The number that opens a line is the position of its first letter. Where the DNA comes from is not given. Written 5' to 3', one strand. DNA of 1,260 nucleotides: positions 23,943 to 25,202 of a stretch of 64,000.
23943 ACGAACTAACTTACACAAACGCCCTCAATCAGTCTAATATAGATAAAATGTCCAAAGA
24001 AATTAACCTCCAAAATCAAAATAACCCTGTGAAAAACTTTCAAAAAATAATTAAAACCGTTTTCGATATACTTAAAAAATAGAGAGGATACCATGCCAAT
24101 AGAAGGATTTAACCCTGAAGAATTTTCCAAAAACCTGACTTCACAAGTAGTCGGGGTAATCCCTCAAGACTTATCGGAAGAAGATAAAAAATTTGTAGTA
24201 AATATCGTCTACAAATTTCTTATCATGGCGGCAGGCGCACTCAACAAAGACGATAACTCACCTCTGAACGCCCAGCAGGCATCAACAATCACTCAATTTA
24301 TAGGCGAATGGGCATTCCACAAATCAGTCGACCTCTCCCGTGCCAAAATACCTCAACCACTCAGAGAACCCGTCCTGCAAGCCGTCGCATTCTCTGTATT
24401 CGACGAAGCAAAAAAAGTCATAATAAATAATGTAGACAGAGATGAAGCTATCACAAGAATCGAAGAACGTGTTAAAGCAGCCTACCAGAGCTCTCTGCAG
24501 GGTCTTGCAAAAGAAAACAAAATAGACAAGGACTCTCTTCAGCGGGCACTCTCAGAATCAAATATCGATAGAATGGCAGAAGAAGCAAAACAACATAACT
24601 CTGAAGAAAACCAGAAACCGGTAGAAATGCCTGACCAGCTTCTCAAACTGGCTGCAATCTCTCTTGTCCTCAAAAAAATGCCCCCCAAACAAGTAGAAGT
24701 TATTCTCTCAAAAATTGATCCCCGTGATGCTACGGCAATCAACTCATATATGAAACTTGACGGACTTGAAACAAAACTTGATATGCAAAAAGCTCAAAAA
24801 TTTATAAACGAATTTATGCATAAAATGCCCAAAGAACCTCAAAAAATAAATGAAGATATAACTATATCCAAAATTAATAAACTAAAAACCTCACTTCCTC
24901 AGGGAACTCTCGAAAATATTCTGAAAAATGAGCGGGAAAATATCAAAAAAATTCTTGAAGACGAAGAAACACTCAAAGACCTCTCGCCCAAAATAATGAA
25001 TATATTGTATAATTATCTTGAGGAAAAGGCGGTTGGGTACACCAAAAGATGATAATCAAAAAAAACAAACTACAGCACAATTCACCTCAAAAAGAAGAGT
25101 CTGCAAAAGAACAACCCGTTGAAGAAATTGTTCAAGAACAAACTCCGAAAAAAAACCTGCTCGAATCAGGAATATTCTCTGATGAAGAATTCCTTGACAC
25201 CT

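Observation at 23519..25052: The fliG position is occupied by two tandem paralogs; only the second carries a FliG_N-like module and no FliG_C is visible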

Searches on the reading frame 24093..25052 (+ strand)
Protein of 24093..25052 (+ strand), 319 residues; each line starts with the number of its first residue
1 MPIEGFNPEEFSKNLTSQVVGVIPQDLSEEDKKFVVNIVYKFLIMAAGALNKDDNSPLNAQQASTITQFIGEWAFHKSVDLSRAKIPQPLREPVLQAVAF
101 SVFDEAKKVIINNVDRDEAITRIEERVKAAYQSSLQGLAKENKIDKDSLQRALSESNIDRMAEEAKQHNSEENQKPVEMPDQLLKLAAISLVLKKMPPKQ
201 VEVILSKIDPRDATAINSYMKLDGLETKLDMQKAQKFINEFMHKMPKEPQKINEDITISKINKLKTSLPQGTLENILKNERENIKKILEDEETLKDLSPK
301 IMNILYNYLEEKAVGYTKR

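Call 3: search_protein_families(library=pfam, proteins=[window:24093-25052:+], max_evalue=10)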
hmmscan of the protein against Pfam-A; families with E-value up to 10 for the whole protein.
window:24093-25052:+ (319 aa): 5 families
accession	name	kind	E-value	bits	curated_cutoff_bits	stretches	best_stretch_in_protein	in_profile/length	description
PF23242.1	AAA_lid_TRIP13_C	-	0.082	13.6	27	1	131-190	9-68/110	TRIP13-like, AAA+ ATPase lid C-terminal domain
PF01706.21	FliG_C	-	0.17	12.6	23.3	1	188-246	43-101/108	FliG C-terminal domain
PF03448.22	MgtE_N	-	0.25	12.3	25.9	1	192-221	69-98/102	MgtE intracellular N domain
PF08236.17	SRI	-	2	9.2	23.5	1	230-246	57-73/78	SRI (Set2 Rpb1 interacting) domain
PF05205.17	COMPASS-Shg1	-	8.5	7.7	24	1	103-160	12-68/102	COMPASS (Complex proteins associated with Set1p) component shg1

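Call 4: search_protein_families(library=ncbifam, proteins=[window:24093-25052:+], max_evalue=10)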
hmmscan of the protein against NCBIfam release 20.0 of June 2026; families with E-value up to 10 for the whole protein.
window:24093-25052:+ (319 aa): 2 families
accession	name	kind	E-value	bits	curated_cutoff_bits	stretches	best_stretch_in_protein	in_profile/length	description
NF005064.0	PRK06481.1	equivalog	0.08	11.6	542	1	99-159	351-405/506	flavocytochrome c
TIGR02135.1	phoU_full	equivalog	0.11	12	130.25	1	238-313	98-173/212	phosphate signaling complex protein PhoU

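Call 9: find_homologous_proteins(query=window:24093-25052:+, max_evalue=0.001)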
Query window:24093-25052:+ (319 aa): 76 proteins with E <= 0.001 among 3175 candidates.
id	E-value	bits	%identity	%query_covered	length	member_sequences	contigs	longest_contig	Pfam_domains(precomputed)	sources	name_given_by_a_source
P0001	4.3e-197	671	99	100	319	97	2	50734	-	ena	-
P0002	3.9e-193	658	99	99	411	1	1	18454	-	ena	-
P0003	1.8e-175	601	88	100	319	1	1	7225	-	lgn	-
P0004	3.6e-156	537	81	100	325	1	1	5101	-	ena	-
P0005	1.3e-119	417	62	99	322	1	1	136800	-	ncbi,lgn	-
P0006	3.2e-79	285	46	98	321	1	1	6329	-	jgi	-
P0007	2.5e-73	265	42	98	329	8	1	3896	-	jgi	-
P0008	1.8e-66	243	41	100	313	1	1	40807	-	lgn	-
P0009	2.3e-64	236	42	97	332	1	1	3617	-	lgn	-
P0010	1.3e-63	234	42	98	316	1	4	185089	-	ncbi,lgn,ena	-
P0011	3.0e-63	232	42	98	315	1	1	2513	-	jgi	-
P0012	7.2e-63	231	39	98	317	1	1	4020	-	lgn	-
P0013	1.1e-62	231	39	98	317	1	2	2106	-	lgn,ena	-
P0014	2.2e-62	229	41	98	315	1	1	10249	-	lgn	-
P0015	3.0e-61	226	41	98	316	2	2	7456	-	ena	-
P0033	1.7e-57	213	39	98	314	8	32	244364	-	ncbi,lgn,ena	-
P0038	1.5e-56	210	38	97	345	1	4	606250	-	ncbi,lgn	-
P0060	4.8e-50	189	35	98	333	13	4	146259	-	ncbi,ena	-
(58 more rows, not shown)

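Call 13: search_solved_structures(query=A1, max_evalue=10, show_alignments=3)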
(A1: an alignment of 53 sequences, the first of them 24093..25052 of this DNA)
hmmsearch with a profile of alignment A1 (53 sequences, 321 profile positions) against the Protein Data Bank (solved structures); distinct sequences matched with E-value up to 10: 1.
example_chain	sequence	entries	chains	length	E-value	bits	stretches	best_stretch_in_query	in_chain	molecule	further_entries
6ewz_A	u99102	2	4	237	0.19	14.3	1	128-222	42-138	GTP pyrophosphokinase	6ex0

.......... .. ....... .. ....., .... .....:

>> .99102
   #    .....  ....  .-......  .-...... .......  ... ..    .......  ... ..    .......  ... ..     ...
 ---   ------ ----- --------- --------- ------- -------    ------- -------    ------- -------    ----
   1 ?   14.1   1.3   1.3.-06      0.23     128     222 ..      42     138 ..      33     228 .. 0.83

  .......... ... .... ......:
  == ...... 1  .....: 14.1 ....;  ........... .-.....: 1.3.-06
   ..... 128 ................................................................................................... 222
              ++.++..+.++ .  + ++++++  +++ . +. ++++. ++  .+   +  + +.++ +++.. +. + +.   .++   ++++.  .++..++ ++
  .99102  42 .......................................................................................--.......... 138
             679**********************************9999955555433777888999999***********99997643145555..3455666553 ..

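Call 14: find_related_loci(query=A1, collection=genome_contigs, flank=10000)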
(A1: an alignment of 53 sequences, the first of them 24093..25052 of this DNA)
Query A1 (319 aa) in genome_contigs; peptide patterns used: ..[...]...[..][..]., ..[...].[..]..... (x = any residue, [..] = any of these).
599 stretches matched a pattern (row limit reached: there are more); 579 encode a relative of the query (tblastn E <= 1e-3); the best 80 are kept; 80 distinct loci.
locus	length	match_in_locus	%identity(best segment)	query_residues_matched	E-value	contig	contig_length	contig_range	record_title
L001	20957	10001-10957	95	1-319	0e+0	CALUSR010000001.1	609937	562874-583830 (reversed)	MAG: Candidatus Gastranaerophilales bacterium isolate BRZ_CV__bin38 genome assembly, contig: BRZ_CV__NODE_1_length_60993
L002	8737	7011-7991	44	1-314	5e-77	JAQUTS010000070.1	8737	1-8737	MAG: Candidatus Gastranaerophilales bacterium isolate STD2_125 NODE_32580_length_8737_cov_2.785830_Sandtown_D2, whole ge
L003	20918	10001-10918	42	1-312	1e-70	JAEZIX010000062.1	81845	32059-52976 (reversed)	MAG: Cyanobacteria bacterium OH_CDB_20 k127_1945005, whole genome shotgun sequence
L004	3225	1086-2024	39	1-318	6e-69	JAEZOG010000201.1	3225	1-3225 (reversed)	MAG: Cyanobacteria bacterium OH_CFB_184 k127_1814170, whole genome shotgun sequence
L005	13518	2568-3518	39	1-314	1e-68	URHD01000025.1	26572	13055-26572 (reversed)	uncultured bacterium isolate UMGS1001 genome assembly, contig: NODE_947_length_26572_cov_4.882641, whole genome shotgun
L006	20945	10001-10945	39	1-312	4e-68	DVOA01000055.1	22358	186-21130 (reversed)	MAG TPA_asm: Candidatus Spyradomonas excrementavium isolate CHK149-2741 CHK149__C217579_L22358_ERR2241929, whole genome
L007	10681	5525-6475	38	1-314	9e-67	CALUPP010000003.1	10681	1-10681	MAG: Candidatus Gastranaerophilales bacterium isolate E02__bin260 genome assembly, contig: E02__k127_4654842, whole geno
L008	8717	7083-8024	39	1-319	4e-66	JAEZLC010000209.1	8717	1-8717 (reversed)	MAG: Cyanobacteria bacterium OH_CDB_58 k127_2285249, whole genome shotgun sequence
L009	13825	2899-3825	39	3-314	2e-65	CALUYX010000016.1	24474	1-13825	MAG: Candidatus Gastranaerophilales bacterium isolate BRZ_B__bin20 genome assembly, contig: BRZ_B__NODE_2603_length_2447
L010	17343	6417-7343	39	3-314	3e-65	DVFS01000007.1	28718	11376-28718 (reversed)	MAG TPA_asm: Candidatus Galligastranaerophilus faecipullorum isolate ChiW23-1657 ChiW23__C8928_L28718_SRR5556883, whole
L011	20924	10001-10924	38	3-314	6e-65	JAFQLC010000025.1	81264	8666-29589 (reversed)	Bacterium isolate RGIG1918 Goat_Cecum.Co__c2287573, whole genome shotgun sequence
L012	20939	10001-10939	39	1-318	5e-65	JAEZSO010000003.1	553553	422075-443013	MAG: Cyanobacteria bacterium OH_PDB_230 k127_450821, whole genome shotgun sequence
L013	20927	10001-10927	39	3-314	6e-65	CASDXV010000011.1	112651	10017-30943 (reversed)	uncultured bacterium isolate B26_L3_387387_idba_bin.103 genome assembly, contig: B26_L3_387387_idba_bin.103.fa_scaffold_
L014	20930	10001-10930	38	3-311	2e-64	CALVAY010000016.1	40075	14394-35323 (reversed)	MAG: Candidatus Gastranaerophilales bacterium isolate BRZ_FD__bin94 genome assembly, contig: BRZ_FD__NODE_1336_length_40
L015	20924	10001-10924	39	3-312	2e-64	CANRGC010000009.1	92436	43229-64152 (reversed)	MAG: Candidatus Gastranaerophilales bacterium isolate Lapin-023__bin15 genome assembly, contig: Lapin-023__NODE_304_leng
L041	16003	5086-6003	38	3-311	8e-62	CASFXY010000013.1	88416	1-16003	uncultured bacterium isolate B37_L1_301301_idba_bin.137 genome assembly, contig: B37_L1_301301_idba_bin.137.fa_scaffold_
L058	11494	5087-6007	37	3-313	5e-60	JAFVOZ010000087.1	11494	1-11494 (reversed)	Bacterium isolate RGIG5263 Sheep_Colon-1__c730508, whole genome shotgun sequence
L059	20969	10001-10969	37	1-312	7e-60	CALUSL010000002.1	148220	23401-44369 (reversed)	MAG: Candidatus Gastranaerophilales bacterium isolate BRZ_CA__bin86 genome assembly, contig: BRZ_CA__NODE_106_length_148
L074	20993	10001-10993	34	1-312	3e-58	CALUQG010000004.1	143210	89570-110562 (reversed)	MAG: Candidatus Gastranaerophilales bacterium isolate BRZ_DT__bin26 genome assembly, contig: BRZ_DT__NODE_67_length_1432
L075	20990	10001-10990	34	1-312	7e-58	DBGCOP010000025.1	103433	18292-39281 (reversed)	MAG TPA_asm: Candidatus Limenecus sp. isolate MAG11515 contig25, whole genome shotgun sequence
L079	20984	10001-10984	34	1-311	2e-57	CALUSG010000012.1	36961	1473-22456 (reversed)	MAG: Candidatus Gastranaerophilales bacterium isolate E21__bin158 genome assembly, contig: E21__k127_3885557, whole geno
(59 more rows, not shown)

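Call 16: predict_structure(alignment_id=A1)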
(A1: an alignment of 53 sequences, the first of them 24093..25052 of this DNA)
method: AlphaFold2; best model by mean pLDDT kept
length: 319 residues; sequences in the alignment: 53
mean_pLDDT: 85.7   pTM: 0.54
mean pLDDT of the five models: 85.7, 85.6, 83.7, 81.6, 76.7
residues with pLDDT >= 90: 140; 70-90: 155; 50-70: 16; < 50: 8
segments of 3 or more residues with pLDDT < 50: 171-176
pLDDT, mean of each block of 10 residues (from residue 1): 88 88 93 96 95 90 96 97 96 98 97 93 97 98 96 90 73 50 86 87 86 86 81 83 64 74 81 79 80 77 80 67
secondary structure, 60 per line:
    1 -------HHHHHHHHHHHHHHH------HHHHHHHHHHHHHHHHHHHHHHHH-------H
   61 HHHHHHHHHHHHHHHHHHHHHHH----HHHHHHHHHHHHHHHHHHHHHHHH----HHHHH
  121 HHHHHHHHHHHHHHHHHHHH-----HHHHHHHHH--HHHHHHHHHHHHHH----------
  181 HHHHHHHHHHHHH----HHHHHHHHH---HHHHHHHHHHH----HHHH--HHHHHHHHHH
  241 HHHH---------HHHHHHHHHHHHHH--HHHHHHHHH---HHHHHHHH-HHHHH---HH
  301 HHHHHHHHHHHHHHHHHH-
elements in order: H8-22 H29-52 H60-83 H88-111 H116-140 H146-154 H157-170 H181-193 H198-206 H210-220 H225-228 H231-244 H254-267 H270-278 H282-289 H291-295 H299-318

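Call 18: fold_search(model_id=the predicted structure, library=pdb)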
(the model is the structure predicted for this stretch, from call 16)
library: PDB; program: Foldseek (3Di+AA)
matches with E <= 10: 272; with E <= 0.001: 0
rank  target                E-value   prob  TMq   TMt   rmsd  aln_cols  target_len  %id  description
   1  7d7q_A                2.4e-01  0.28  0.19  0.22  14.6       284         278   14  Crystal structure of the transmembrane domain and linker region of Salpingoeca rosetta rhodopsin phosphodiesterase (released 2020-11-18)
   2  7upp_B                5.8e-01  0.11  0.15  0.15  22.5       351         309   12  Crystal structure of designed heterotrimeric assembly DHT03_2arm_A21/B21/C long (released 2022-12-14)
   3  7d7q_B                6.3e-01  0.15  0.18  0.18  19.5       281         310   12  Crystal structure of the transmembrane domain and linker region of Salpingoeca rosetta rhodopsin phosphodiesterase (released 2020-11-18)
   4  7uni_A                6.6e-01  0.25  0.19  0.23  21.8       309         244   14  De novo designed chlorophyll dimer protein with Zn pheophorbide a methyl ester, SP2-ZnPPaM (released 2023-04-19)
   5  7uni_B                7.0e-01  0.21  0.19  0.23  21.1       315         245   14  De novo designed chlorophyll dimer protein with Zn pheophorbide a methyl ester, SP2-ZnPPaM (released 2023-04-19)
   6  4bem_J                7.3e-01  0.12  0.12  0.19  18.0       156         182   14  Crystal structure of the F-type ATP synthase c-ring from Acetobacterium woodii. (released 2014-03-26)
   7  9qdp                  7.7e-01  0.25  0.21  0.29  15.6       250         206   12  De novo designed enzyme for Morita-Baylis-Hillman reaction MBH2 (released 2025-12-10)
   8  7unj_A                8.4e-01  0.33  0.22  0.28  19.0       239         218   12  De novo designed chlorophyll dimer protein with Zn pheophorbide a methyl ester matching geometry of purple bacterial s (released 2023-04-19)
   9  7o37_a                8.8e-01  0.18  0.21  0.14  16.2       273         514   11  Murine supercomplex CIII2CIV in the assembled locked conformation (released 2021-10-13)
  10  7aue_R                9.2e-01  0.16  0.21  0.25  17.1       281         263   10  Melanocortin receptor 4 (MC4R) Gs protein complex (released 2021-04-28)
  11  3c5i_A                9.2e-01  0.15  0.15  0.14  16.0       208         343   12  Crystal structure of Plasmodium knowlesi choline kinase, PKH_134520 (released 2008-02-19)
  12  7uw9_c                9.2e-01  0.12  0.13  0.20  19.9       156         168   10  Citrus V-ATPase State 1, H in contact with subunit a (released 2022-07-06)
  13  7qpr_B                9.2e-01  0.10  0.14  0.08  18.9       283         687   10  Structure of full length SpoT (released 2023-01-18)
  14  6ks0_A                1.1e+00  0.15  0.19  0.21  18.9       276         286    8  Crystal structure of the human adiponectin receptor 1 (released 2020-08-19)
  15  6c6l_E                1.1e+00  0.14  0.13  0.22  18.2       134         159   11  Yeast Vacuolar ATPase Vo in lipid nanodisc (released 2018-03-21)
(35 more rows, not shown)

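Call 22: search_protein_representatives(alignment_id=A1)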
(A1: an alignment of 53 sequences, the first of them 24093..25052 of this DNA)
Query: 53 sequences, 321 profile positions. Proteins with E-value up to 0.001 (for the whole library): 518; up to 1e-10: 385; up to 1e-30: 220. The best 150 are listed.
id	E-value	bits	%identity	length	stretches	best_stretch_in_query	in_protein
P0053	7.8e-143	492.1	-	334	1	1-320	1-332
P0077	6.9e-137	472.5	-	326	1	1-319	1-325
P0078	6.1e-120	416.9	-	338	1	1-319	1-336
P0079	3.5e-116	404.5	-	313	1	1-319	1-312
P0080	3.9e-116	404.4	-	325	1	1-319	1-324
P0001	6.2e-116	403.7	-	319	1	1-319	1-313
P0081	6.7e-115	400.3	-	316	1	1-320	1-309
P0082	2.3e-114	398.5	-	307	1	1-320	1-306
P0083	2.2e-112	392.0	-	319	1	1-320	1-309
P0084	4.1e-111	387.8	-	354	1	1-319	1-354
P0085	1.9e-110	385.7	-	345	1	1-318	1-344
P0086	1.9e-110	385.6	-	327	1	1-319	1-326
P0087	3.5e-110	384.8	-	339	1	1-317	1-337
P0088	5.8e-110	384.1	-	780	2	5-167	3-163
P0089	3.8e-104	365.0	-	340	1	1-317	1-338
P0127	1.2e-69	251.5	-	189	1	3-170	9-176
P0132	1.4e-64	234.9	-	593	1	1-168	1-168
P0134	1.1e-63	232.0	-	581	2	6-152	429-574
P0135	1.9e-63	231.2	-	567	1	1-175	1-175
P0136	6.3e-63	229.5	-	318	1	9-319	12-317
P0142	3.6e-59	217.2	-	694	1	5-194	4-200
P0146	2.7e-58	214.3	-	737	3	5-165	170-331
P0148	8.7e-58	212.6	-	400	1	1-168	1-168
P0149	1.2e-57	212.2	-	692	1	5-175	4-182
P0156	1.7e-55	205.1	-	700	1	4-172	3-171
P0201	2.6e-46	174.9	-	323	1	1-319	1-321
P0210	5.3e-45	170.6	-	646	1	8-164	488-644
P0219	2.3e-43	165.3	-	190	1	1-169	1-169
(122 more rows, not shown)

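Call 23: search_protein_families(library=pfam, proteins=[P0132, P0135, P0142, P0149, P0156, P0088, P0146, P0134, P0210, P0148], max_evalue=0.01)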
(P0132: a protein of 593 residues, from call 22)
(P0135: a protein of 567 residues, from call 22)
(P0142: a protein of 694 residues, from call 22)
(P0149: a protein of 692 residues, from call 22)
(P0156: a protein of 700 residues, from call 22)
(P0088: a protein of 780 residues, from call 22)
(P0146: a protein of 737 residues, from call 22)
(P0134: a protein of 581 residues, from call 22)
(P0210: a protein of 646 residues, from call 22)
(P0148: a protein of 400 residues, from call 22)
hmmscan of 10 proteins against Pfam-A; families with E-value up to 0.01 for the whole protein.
P0132 (593 aa): 1 family
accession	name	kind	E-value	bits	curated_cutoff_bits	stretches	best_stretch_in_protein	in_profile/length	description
PF00771.25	FHIPEP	-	1.3e-72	245.7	29.1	1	175-583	252-656/657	FHIPEP family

P0135 (567 aa): 1 family
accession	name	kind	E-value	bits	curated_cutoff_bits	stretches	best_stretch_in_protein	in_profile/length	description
PF00771.25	FHIPEP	-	4.9e-63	214.1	29.1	1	210-558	311-656/657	FHIPEP family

P0142 (694 aa): 1 family
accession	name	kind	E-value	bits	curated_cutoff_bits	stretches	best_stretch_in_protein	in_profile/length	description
PF00771.25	FHIPEP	-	1.6e-61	209.1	29.1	1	281-678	281-656/657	FHIPEP family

P0149 (692 aa): 1 family
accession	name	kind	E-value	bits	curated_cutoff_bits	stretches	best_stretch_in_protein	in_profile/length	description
PF00771.25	FHIPEP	-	1.4e-60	206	29.1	1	283-680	261-656/657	FHIPEP family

P0156 (700 aa): 1 family
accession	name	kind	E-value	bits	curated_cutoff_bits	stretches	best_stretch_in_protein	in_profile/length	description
PF00771.25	FHIPEP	-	5.2e-59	200.8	29.1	1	290-691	269-656/657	FHIPEP family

P0088 (780 aa): 1 family
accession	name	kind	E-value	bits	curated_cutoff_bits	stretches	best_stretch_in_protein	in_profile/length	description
PF00771.25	FHIPEP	-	1.1e-57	196.5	29.1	1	396-774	275-655/657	FHIPEP family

P0146 (737 aa): 0 families

P0134 (581 aa): 0 families

P0210 (646 aa): 21 families
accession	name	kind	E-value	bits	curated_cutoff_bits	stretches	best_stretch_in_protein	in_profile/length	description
PF00515.34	TPR_1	-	1.1e-70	231.2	27.8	8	207-239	2-34/34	Tetratricopeptide repeat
PF13414.12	TPR_11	-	8e-64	211.5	26.8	9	119-150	9-40/42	TPR repeat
PF07719.23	TPR_2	-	3.2e-54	177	27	7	173-205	2-34/34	Tetratricopeptide repeat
PF13181.12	TPR_8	-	1.2e-49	162.6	25.7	6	207-239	2-34/34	Tetratricopeptide repeat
PF13431.12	TPR_17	-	8.7e-47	153.9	24.4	6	93-125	2-34/34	Tetratricopeptide repeat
PF13432.12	TPR_16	-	3.4e-27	94.9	32.7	4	176-239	1-64/65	Tetratricopeptide repeat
PF13371.12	TPR_9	-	4.8e-27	94.2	35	3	86-140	11-65/73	Tetratricopeptide repeat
PF13428.12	TPR_14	-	2.8e-20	71.2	23.5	0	36-78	1-43/44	Tetratricopeptide repeat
PF01239.28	PPTA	-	7.2e-17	60.4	29.5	0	86-113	1-28/32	Protein prenyltransferase alpha subunit repeat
PF13424.12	TPR_12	-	3.9e-16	59.5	30.1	2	110-168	9-75/77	Tetratricopeptide repeat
PF23914.1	TPR_CcmH_CycH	-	1.1e-14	55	42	1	100-207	46-156/158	Cytochrome c-type biogenesis protein H TPR domain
PF14559.12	TPR_19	-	1.8e-13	51.1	25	1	184-238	3-57/68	Tetratricopeptide repeat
PF13174.12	TPR_6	-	9.1e-12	45.3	26.3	0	208-238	2-32/33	Tetratricopeptide repeat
PF10516.15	SHNi-TPR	-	1.4e-11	44.2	21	0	119-134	16-31/38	SHNi-TPR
PF25575.1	TPR_BSK1_C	-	5.3e-08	33.2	42.2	0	171-240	41-111/118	Serine/threonine-protein kinase BSK1-like, TPR repeats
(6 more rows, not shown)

P0148 (400 aa): 1 family
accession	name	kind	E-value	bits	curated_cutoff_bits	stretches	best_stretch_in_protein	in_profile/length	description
PF00771.25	FHIPEP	-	4e-29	102.1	29.1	2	189-290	303-404/657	FHIPEP family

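Call 57: find_encoding_contigs(protein=P0132, flank=10000, max_places=3)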
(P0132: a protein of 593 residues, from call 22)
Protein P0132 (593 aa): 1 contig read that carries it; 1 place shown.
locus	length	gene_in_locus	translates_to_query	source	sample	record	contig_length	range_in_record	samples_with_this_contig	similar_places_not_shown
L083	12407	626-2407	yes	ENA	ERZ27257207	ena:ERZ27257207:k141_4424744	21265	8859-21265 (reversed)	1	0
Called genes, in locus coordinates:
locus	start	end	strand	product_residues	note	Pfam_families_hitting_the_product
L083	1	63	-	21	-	?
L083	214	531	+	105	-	PF13560:HTH_31, PF12844:HTH_19, PF13443:HTH_26 (weak), PF01381:HTH_3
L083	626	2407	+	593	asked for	PF00771:FHIPEP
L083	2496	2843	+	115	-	PF01906:YbjQ_1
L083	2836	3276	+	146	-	PF01906:YbjQ_1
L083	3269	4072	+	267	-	PF01435:Peptidase_M48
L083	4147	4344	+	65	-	-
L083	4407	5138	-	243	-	PF01464:SLT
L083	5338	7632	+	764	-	PF02878:PGM_PMM_I (weak), PF02879:PGM_PMM_II (faint), PF02880:PGM_PMM_III (weak)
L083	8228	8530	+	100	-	PF02583:Trns_repr_metal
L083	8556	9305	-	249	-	PF00149:Metallophos, PF12850:Metallophos_2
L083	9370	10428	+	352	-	PF04551:GcpE, PF26540:GcpE_C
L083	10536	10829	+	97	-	-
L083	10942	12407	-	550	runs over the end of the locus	PF23914:TPR_CcmH_CycH (weak), PF12895:ANAPC3 (weak), PF00515:TPR_1 (weak), PF07719:TPR_2 (weak), PF13424:TPR_12 (weak), PF13181:TPR_8 (weak), PF13414:TPR_11 (weak), PF13432:TPR_16 (weak), +9 more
